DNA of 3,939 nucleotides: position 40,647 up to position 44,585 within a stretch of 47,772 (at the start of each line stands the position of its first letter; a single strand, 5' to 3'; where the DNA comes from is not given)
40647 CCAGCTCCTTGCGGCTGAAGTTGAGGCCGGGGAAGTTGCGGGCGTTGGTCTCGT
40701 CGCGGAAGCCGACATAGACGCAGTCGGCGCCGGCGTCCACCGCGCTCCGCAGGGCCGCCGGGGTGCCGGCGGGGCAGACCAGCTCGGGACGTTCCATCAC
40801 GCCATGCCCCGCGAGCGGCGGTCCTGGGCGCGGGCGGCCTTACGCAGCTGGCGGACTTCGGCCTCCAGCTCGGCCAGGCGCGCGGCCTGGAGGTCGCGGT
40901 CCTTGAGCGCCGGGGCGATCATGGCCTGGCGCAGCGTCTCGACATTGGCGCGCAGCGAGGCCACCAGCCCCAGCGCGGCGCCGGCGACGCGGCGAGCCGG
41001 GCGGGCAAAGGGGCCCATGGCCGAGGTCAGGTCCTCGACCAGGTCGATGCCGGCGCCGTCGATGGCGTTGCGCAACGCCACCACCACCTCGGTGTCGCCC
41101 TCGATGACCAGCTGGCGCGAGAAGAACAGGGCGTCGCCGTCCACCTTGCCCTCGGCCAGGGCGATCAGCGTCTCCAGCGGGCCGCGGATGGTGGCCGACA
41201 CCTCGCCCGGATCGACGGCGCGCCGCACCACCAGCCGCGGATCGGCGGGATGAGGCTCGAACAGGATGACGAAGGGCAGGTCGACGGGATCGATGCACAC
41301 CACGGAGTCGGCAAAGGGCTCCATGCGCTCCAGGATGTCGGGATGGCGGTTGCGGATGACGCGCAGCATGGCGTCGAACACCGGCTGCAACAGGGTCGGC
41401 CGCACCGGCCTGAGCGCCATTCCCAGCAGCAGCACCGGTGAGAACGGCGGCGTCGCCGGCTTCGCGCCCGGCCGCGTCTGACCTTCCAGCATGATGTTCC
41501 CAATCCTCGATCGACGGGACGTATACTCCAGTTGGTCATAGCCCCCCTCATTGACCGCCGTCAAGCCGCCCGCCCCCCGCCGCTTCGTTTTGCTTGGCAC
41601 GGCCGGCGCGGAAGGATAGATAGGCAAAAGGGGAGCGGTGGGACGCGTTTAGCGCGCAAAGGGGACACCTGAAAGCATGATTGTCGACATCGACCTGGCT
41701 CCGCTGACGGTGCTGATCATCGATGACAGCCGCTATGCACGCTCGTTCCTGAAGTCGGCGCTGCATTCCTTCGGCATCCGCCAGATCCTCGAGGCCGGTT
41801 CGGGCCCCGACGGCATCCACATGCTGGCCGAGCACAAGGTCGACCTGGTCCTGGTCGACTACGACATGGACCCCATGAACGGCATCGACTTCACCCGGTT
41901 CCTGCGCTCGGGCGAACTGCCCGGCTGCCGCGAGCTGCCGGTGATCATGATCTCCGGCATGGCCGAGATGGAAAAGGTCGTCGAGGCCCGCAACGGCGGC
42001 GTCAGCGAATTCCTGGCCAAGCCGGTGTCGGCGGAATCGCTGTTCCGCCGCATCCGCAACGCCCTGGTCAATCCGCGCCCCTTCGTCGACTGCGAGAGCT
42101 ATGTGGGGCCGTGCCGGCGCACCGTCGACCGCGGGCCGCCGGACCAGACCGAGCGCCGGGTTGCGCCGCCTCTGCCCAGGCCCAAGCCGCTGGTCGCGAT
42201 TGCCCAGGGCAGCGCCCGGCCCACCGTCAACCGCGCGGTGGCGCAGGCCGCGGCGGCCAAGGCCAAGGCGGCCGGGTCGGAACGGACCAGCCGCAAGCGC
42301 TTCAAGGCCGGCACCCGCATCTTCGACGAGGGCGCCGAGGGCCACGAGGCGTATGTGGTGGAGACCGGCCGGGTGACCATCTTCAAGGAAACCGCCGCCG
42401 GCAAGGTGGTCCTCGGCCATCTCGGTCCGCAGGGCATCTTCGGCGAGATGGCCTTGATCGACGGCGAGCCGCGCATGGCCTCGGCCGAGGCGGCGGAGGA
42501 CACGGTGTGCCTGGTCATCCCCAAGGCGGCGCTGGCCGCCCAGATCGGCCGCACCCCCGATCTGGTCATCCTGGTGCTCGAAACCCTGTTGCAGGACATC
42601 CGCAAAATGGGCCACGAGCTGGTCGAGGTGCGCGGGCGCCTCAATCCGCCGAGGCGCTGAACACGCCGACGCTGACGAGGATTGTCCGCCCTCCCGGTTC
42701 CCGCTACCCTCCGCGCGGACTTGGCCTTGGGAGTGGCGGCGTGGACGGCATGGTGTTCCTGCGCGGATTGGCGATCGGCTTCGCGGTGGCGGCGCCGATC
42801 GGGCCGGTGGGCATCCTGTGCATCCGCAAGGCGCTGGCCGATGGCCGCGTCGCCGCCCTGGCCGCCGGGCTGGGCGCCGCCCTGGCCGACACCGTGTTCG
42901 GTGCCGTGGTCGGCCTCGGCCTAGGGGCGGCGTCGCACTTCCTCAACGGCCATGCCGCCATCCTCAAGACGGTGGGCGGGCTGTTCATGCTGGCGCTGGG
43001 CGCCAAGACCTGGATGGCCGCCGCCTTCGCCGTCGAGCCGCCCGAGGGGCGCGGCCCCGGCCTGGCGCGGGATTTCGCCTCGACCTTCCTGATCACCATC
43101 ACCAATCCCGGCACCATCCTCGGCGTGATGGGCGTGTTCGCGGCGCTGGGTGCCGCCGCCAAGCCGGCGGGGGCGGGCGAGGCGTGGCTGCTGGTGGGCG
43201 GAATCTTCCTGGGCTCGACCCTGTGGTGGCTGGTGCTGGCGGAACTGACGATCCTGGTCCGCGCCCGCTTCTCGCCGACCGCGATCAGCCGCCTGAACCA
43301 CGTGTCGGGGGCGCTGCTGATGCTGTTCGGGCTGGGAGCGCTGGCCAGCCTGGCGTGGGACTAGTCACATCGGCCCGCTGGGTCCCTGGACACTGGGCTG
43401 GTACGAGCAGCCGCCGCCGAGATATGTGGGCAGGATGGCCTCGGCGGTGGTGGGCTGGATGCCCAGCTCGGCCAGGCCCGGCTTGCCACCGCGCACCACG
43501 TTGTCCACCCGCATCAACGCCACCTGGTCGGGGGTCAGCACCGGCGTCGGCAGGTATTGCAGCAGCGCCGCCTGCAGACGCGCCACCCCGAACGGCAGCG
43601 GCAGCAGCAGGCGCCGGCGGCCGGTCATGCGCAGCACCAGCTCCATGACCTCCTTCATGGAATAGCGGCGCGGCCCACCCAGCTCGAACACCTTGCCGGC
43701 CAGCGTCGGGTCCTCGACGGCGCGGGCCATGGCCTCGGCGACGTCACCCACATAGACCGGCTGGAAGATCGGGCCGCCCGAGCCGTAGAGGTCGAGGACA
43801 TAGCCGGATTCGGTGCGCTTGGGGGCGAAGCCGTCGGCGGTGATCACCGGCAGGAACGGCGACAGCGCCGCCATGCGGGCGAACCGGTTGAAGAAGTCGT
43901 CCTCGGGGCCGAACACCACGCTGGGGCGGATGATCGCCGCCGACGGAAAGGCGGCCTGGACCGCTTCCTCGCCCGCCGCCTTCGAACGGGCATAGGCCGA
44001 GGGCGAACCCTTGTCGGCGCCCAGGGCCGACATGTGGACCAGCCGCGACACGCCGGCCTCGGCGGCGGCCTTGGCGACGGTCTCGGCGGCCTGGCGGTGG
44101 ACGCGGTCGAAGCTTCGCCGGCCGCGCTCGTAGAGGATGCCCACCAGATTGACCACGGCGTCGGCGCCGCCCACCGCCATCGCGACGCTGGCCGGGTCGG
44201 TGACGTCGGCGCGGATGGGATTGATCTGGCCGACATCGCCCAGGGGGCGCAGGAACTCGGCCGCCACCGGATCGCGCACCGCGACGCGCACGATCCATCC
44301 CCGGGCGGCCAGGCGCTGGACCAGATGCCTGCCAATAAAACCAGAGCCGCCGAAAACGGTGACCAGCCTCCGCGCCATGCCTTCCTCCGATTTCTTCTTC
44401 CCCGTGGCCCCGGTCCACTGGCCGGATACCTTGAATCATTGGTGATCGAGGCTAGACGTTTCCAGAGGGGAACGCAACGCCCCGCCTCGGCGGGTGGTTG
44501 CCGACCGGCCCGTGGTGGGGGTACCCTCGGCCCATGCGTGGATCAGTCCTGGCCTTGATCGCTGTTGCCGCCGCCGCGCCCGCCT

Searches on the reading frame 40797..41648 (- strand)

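Call 63: search_protein_families(library=pfam, proteins=[window:40797-41648:-], max_evalue=0.00001)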
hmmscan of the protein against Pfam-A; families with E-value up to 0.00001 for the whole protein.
window:40797-41648:- (283 aa): 1 family
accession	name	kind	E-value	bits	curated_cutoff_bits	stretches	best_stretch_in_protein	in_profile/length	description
PF02036.22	SCP2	-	5.4e-12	46.4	21.3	1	102-196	9-100/101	SCP-2 sterol transfer family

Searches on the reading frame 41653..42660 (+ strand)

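Call 63: search_protein_families(library=pfam, proteins=[window:41653-42660:+], max_evalue=0.00001)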
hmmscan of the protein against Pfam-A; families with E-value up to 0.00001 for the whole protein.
window:41653-42660:+ (335 aa): 2 families
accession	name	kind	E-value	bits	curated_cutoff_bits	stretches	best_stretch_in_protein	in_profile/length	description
PF00027.35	cNMP_binding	-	2.2e-22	79.3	27.5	1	215-297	2-85/89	Cyclic nucleotide-binding domain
PF00072.30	Response_reg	-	2.9e-22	79.4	30.2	1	20-134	1-110/111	Response regulator receiver domain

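Call 65: search_protein_families(library=ncbifam, proteins=[window:41653-42660:+], max_evalue=1e-10)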
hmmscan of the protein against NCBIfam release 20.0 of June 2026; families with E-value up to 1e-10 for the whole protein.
window:41653-42660:+ (335 aa): 18 families
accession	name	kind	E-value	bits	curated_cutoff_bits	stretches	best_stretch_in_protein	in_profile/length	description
NF007135.0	PRK09581.1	equivalog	1.3e-15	57.2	474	1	19-136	4-118/457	PleD family two-component system response regulator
NF045505.1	RR_RssB_Pseudo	equivalog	8.9e-15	54.6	700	1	18-138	6-122/394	two-component system response regulator RssB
NF041866.1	EpsW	equivalog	1e-14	54.2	200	1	18-140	6-127/131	exopolysaccharide biosynthesis response regulator EpsW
TIGR02154.1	PhoB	equivalog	1.6e-14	53.8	296.2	1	19-139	4-121/226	phosphate regulon transcriptional regulator PhoB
NF007969.0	PRK10693.1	equivalog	2.8e-14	52.9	329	1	18-139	8-124/337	two-component system response regulator RssB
NF011695.0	PRK15115.1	equivalog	6.5e-14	51.5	763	1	17-146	6-130/445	two-component system response regulator GlrR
NF007935.0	PRK10651.1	equivalog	2.8e-13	49.6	250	1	17-138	6-124/216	two-component system response regulator NarL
NF053512.1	nitric_RR_NosR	exception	6.6e-13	48.4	400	1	20-138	1-115/422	response regulator c-di-GMP phosphodiesterase, NosR family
NF041733.1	resp_reg_CseB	equivalog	2.1e-12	46.9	350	1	19-138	2-115/228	two-component system response regulator CseB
NF007820.0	PRK10529.1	equivalog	2.1e-12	46.9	325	1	19-138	3-116/225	two-component system response regulator KdpE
NF008099.0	PRK10841.1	equivalog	2.2e-12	45.6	920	1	16-130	823-932/949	two-component system sensor histidine kinase RcsC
NF008469.0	PRK11361.1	equivalog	2.4e-12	46.3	714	1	19-137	6-119/461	acetoacetate metabolism transcriptional regulator AtoC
NF007901.0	PRK10610.1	equivalog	3.2e-12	46.7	189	1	18-133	6-119/129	chemotaxis response regulator CheY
NF001965.0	PRK00742.1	subfamily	1.5e-11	44.2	293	1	18-129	4-113/357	chemotaxis-specific protein-glutamate methyltransferase CheB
TIGR02956.1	TMAO_torS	equivalog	1.7e-11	43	676.5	1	11-138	695-820/967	TMAO reductase system sensor histidine kinase/response regulator TorS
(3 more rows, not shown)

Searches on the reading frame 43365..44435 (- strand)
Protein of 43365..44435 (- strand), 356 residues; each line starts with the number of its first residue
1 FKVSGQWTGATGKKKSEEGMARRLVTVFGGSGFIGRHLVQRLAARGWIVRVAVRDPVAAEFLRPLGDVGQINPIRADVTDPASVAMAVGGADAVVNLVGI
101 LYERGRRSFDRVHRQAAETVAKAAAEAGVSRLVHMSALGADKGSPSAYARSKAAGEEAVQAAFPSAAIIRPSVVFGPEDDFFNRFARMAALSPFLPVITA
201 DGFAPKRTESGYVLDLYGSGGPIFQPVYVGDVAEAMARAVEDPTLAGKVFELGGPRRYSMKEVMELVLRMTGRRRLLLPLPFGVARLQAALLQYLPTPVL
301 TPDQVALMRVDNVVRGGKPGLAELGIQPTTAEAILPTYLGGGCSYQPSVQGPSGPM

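Call 63: search_protein_families(library=pfam, proteins=[window:43365-44435:-], max_evalue=0.00001)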
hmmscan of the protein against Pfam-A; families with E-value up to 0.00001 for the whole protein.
window:43365-44435:- (356 aa): 6 families
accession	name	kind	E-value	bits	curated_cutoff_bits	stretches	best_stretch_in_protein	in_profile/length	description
PF01370.27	Epimerase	-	7.6e-22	78.3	20.9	1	25-253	1-240/240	NAD dependent epimerase/dehydratase family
PF13460.12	NAD_binding_10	-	1.2e-19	71.3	27.2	1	29-171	1-143/184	NAD(P)H-binding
PF01073.25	3Beta_HSD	-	5.7e-17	62.1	22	1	27-139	2-118/280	3-beta hydroxysteroid dehydrogenase/isomerase family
PF05368.20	NmrA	-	7.3e-14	52.5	27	1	24-143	4-113/298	NmrA-like family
PF04321.23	RmlD_sub_bind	-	2.4e-13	50.2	27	1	25-198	3-176/287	RmlD substrate binding domain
PF07993.18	NAD_binding_4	-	1e-06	28.6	20.1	0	132-184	161-218/258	Male sterility protein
